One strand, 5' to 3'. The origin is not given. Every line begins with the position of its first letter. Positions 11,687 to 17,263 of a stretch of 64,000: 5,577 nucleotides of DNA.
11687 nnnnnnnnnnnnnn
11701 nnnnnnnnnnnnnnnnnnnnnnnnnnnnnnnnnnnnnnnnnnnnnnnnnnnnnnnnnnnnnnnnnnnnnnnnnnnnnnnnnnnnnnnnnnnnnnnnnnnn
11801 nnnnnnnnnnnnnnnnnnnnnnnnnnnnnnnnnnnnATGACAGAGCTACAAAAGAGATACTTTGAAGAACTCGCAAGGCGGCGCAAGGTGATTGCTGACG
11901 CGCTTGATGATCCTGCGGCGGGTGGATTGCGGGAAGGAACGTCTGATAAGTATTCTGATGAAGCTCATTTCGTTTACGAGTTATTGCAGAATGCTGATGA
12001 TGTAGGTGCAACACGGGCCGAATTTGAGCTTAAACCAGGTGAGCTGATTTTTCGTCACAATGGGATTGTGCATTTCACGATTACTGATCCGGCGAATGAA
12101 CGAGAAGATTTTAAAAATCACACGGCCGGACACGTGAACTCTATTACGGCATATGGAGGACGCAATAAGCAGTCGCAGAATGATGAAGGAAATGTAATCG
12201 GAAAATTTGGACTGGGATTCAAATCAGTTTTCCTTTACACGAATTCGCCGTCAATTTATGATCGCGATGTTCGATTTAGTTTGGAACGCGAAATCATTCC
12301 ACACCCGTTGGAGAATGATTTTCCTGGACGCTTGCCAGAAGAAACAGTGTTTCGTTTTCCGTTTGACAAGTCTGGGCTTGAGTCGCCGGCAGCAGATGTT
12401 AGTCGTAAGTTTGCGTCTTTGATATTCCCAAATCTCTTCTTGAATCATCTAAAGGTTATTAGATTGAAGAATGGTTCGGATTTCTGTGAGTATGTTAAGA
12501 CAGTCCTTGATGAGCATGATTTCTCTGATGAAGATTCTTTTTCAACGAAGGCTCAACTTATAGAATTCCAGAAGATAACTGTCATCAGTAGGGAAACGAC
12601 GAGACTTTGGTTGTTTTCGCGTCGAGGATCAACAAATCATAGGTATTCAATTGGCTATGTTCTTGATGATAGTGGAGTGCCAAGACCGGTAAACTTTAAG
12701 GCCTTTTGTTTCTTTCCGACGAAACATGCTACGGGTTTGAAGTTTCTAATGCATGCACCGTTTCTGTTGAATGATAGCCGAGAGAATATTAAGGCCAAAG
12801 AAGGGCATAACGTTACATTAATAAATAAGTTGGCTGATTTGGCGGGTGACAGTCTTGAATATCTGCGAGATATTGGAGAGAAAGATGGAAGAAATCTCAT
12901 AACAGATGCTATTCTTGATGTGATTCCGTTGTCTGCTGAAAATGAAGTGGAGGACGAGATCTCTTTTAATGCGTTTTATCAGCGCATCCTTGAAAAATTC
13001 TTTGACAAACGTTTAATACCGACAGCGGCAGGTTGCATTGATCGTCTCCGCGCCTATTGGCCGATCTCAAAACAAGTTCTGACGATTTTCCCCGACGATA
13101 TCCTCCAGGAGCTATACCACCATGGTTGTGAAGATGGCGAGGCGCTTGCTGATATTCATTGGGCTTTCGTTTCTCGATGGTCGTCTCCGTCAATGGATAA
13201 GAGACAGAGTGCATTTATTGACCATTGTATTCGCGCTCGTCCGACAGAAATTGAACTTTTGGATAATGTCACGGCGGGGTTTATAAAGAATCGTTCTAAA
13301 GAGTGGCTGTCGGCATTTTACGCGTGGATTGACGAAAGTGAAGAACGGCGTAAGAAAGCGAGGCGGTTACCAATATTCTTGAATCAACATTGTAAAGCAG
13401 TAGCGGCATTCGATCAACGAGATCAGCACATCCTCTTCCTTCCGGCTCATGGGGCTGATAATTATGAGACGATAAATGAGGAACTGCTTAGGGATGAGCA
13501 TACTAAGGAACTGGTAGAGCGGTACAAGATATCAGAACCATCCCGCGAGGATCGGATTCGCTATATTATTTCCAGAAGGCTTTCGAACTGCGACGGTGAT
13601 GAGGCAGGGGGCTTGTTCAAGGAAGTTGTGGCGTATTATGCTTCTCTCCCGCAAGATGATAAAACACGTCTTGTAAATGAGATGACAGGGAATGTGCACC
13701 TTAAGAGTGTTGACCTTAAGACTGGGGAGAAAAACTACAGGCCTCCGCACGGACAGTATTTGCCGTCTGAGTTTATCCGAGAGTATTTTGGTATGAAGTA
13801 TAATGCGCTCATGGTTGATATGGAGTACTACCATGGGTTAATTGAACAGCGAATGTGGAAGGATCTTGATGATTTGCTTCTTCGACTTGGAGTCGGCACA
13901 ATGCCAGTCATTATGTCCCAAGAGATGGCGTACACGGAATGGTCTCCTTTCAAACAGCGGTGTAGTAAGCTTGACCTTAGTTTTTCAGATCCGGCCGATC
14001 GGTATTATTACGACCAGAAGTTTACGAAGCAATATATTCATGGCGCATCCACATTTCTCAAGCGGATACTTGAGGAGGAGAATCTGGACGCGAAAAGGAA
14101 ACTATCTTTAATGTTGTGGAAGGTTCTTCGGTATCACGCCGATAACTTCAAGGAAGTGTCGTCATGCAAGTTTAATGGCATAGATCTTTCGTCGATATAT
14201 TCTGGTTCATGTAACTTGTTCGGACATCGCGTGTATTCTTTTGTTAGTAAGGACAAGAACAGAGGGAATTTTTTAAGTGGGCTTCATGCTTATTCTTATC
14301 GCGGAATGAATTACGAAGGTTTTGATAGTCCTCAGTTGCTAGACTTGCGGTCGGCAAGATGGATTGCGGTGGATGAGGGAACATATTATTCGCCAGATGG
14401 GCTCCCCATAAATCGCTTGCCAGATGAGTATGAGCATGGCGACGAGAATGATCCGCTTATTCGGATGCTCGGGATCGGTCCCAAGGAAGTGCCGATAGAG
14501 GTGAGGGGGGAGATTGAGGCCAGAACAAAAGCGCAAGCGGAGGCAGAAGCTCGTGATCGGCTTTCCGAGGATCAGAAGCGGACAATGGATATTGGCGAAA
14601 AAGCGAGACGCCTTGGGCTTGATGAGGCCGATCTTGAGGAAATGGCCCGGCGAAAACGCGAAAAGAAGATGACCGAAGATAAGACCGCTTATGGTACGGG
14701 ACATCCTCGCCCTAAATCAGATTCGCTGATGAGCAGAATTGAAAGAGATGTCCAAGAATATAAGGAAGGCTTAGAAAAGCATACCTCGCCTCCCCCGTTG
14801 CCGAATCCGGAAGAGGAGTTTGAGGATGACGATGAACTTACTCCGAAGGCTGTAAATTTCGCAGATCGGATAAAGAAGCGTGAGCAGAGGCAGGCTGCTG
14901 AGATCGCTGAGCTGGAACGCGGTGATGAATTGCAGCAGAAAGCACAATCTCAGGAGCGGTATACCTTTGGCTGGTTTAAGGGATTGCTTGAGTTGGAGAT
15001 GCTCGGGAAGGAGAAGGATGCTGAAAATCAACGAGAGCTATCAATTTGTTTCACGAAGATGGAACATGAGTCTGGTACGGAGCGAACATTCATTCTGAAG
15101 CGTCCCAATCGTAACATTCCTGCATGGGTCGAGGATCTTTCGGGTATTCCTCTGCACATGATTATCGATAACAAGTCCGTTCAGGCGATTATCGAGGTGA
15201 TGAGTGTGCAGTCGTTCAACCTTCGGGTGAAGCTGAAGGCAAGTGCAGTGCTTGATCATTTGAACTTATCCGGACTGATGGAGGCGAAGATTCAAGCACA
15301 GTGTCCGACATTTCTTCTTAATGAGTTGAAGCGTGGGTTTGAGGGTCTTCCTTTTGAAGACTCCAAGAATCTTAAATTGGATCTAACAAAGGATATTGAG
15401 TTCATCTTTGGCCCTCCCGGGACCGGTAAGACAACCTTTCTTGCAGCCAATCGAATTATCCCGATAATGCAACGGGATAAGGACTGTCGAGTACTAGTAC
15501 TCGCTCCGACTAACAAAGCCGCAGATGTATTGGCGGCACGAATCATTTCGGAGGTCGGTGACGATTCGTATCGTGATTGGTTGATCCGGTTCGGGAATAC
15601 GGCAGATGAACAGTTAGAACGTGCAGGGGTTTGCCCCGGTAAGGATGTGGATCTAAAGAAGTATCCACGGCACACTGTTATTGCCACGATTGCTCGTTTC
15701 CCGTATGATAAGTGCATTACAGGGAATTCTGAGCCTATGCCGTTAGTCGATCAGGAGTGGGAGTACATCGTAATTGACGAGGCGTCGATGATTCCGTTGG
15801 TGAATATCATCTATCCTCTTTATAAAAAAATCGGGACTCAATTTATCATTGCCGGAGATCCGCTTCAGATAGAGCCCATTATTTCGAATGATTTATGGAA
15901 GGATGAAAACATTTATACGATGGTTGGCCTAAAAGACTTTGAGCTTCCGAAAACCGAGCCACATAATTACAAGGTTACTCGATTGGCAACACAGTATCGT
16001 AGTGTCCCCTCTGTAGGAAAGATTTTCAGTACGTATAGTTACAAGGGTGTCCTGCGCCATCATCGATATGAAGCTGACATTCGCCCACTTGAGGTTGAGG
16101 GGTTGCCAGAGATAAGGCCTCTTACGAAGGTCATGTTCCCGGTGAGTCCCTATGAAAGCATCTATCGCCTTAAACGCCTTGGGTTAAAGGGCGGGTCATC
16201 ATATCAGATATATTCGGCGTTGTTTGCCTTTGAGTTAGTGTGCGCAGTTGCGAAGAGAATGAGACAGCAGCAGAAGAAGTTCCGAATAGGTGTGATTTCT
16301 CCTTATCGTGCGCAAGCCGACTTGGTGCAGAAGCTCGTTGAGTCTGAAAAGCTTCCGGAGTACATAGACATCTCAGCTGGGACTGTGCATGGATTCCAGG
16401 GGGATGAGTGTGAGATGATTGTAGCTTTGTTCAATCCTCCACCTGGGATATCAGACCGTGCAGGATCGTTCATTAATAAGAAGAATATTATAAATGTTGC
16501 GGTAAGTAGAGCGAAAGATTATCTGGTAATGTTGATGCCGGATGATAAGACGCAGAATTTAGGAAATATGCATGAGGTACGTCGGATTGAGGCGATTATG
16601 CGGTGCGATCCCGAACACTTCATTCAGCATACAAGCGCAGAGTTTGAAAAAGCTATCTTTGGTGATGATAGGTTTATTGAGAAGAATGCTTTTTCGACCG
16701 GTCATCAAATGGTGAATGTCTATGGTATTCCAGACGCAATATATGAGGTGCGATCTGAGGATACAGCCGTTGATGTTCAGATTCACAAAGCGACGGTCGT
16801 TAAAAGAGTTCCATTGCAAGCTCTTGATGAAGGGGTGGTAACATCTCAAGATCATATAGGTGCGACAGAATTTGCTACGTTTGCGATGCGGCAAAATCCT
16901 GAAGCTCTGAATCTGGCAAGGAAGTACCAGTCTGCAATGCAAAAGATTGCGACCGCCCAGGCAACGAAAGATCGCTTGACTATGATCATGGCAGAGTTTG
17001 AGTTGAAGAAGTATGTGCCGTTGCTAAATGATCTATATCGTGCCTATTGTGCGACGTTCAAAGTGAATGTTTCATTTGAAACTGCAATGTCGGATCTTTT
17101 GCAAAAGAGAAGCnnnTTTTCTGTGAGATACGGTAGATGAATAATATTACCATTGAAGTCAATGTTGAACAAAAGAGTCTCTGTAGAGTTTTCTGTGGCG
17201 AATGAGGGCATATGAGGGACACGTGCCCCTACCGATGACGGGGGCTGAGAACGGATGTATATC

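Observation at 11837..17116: Giant GHKL-ATPase / SF1-helicase fusion with a central charged coiled-coil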

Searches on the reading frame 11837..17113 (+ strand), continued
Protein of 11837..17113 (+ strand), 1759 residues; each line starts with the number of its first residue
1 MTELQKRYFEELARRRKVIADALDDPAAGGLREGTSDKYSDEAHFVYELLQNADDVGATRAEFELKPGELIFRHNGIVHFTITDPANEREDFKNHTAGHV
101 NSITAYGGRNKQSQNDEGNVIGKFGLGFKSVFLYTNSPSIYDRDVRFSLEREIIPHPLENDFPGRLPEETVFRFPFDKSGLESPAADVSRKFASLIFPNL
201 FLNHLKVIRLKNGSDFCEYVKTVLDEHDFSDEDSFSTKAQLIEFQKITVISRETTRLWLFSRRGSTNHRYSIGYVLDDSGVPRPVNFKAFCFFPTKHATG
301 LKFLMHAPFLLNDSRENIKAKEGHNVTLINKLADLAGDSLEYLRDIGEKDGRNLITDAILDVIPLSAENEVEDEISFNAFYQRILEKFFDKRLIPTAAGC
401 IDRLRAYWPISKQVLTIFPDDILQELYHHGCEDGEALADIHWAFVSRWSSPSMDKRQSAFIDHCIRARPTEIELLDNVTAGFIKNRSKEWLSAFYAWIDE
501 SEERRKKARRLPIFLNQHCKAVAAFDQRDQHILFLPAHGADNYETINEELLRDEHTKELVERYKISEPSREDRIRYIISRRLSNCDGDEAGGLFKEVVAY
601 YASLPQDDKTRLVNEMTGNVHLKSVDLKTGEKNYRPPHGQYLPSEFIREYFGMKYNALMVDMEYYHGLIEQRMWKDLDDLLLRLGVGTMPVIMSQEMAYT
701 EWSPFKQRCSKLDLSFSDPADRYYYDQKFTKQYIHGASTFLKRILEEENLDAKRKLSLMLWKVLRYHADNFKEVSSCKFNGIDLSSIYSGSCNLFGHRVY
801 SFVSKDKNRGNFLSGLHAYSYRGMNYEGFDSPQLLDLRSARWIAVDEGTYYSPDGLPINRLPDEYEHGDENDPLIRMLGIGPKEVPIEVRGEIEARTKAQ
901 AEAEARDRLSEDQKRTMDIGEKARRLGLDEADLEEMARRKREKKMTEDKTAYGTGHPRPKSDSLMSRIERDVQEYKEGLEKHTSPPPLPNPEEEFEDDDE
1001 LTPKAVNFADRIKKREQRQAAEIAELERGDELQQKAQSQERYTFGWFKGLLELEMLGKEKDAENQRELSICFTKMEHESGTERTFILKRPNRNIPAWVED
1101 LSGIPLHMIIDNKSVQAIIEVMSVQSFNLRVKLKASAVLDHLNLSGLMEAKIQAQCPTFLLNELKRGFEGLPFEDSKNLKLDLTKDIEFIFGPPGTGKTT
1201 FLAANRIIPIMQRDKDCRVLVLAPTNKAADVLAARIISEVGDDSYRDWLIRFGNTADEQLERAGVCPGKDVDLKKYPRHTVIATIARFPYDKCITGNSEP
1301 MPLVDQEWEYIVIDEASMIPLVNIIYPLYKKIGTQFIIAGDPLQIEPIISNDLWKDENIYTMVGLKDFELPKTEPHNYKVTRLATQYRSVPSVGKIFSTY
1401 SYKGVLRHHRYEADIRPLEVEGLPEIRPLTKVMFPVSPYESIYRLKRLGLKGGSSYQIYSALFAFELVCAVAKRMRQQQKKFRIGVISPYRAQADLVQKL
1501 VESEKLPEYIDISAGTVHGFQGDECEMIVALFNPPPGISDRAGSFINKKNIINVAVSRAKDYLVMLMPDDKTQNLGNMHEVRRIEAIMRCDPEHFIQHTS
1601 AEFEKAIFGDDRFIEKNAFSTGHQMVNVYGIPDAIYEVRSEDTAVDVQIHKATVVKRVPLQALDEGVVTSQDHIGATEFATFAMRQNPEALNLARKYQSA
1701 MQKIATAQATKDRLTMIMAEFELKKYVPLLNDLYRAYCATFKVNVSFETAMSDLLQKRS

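Call 86: search_dna_similar(query=window:11837-17113:+, collection=phages, mode=protein, max_rows=10, max_evalue=1e-20)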
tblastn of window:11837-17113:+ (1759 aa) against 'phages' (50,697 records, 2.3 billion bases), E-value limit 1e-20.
No match.

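Call 87: get_annotated_region(hit=H1, flank=9000)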
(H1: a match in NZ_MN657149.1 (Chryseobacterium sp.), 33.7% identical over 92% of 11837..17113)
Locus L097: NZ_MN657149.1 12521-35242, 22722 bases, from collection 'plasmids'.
description: Chryseobacterium sp. strain ANT_H2B plasmid pA2BH1, complete sequence
organism: Chryseobacterium sp. (NCBI taxid 1871047)
taxonomy: Bacteria; Bacteroidota; Flavobacteriia; Flavobacteriales; Weeksellaceae; Chryseobacterium; Chryseobacterium sp.
host: -; source: -; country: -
typing (MOB-suite, as given by PLSDB): non-mobilizable
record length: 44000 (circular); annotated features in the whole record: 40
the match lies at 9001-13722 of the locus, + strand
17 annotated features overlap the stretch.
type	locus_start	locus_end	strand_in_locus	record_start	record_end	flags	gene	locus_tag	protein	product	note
CDS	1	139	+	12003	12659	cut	-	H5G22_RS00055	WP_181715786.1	DUF4138 domain-containing protein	-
CDS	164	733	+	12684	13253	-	-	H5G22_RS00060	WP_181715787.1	hypothetical protein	-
CDS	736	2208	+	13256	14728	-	-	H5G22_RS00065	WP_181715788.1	hypothetical protein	-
CDS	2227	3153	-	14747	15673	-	-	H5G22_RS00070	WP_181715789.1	lytic transglycosylase domain-containing protein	-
CDS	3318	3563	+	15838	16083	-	-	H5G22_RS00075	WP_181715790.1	hypothetical protein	-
CDS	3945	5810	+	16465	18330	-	-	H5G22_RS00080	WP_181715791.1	site-specific DNA-methyltransferase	GO:0006306 - DNA methylation [Evidence IEA]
CDS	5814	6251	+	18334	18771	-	-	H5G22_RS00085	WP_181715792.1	hypothetical protein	-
CDS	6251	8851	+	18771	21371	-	-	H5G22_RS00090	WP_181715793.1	DEAD/DEAH box helicase family protein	-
CDS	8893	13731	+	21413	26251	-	-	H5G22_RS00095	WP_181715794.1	AAA domain-containing protein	-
CDS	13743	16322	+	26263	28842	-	-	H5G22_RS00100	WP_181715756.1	ATP-dependent helicase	-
CDS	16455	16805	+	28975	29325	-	-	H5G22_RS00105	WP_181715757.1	hypothetical protein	-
CDS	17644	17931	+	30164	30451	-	-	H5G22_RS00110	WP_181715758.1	DUF6876 family protein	-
CDS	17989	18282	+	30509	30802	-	-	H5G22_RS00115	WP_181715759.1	hypothetical protein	-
CDS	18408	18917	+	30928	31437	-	-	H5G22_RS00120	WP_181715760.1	hypothetical protein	-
CDS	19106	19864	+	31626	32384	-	-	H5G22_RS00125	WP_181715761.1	ParA family protein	-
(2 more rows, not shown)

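Call 88: get_annotated_region(hit=H4, flank=5000)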
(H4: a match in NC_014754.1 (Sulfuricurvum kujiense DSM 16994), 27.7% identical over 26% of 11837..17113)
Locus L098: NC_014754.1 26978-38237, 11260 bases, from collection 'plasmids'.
description: Sulfuricurvum kujiense DSM 16994 plasmid pSULKU01, complete sequence
organism: Sulfuricurvum kujiense DSM 16994 (NCBI taxid 709032)
taxonomy: Bacteria; Campylobacterota; Epsilonproteobacteria; Campylobacterales; Sulfurimonadaceae; Sulfuricurvum; Sulfuricurvum kujiense; Sulfuricurvum kujiense DSM 16994
host: -; source: drain water from underground crude oil storage cavity; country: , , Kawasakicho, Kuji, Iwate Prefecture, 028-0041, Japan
typing (MOB-suite, as given by PLSDB): non-mobilizable; replicon rep_cluster_36
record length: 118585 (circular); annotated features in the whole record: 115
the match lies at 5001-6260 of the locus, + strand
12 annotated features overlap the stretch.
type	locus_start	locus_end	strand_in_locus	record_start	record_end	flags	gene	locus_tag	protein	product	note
CDS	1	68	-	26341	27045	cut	-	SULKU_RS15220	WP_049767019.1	hypothetical protein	-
CDS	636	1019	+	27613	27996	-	-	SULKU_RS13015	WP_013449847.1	hypothetical protein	-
CDS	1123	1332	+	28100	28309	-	-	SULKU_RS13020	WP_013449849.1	hypothetical protein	-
CDS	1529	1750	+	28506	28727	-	-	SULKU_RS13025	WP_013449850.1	hypothetical protein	-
CDS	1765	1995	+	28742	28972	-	-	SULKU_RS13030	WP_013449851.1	hypothetical protein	-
CDS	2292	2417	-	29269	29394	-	-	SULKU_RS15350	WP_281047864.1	hypothetical protein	-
CDS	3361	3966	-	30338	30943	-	-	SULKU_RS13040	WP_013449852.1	hypothetical protein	-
CDS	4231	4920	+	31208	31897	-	-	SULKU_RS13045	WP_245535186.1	NERD domain-containing protein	-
CDS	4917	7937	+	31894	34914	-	-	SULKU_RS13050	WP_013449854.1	DUF3883 domain-containing protein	-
CDS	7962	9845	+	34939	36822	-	qatA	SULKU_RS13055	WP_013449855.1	Qat anti-phage system ATPase QatA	GO:0051607 - defense response to virus [Evidence IEA]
CDS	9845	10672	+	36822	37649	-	qatB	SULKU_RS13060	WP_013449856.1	Qat anti-phage system associated protein QatB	GO:0051607 - defense response to virus [Evidence IEA]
CDS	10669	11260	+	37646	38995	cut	qatC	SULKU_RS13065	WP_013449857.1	Qat anti-phage system QueC-like protein QatC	GO:0051607 - defense response to virus [Evidence IEA]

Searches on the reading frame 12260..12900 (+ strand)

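Call 54: search_protein_families(library=pfam, proteins=[window:12260-12900:+], max_evalue=1)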
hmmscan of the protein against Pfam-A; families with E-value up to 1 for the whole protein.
window:12260-12900:+ (213 aa): 0 families

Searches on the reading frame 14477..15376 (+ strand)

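Call 54: search_protein_families(library=pfam, proteins=[window:14477-15376:+], max_evalue=1)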
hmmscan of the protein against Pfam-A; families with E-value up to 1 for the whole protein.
window:14477-15376:+ (300 aa): 1 family
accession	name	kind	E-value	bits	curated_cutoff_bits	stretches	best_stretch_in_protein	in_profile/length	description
PF24729.2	Acb2_Tad1_hairpin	-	0.35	11.5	27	1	121-196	5-46/58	Acb2/Tad1, hairpin domain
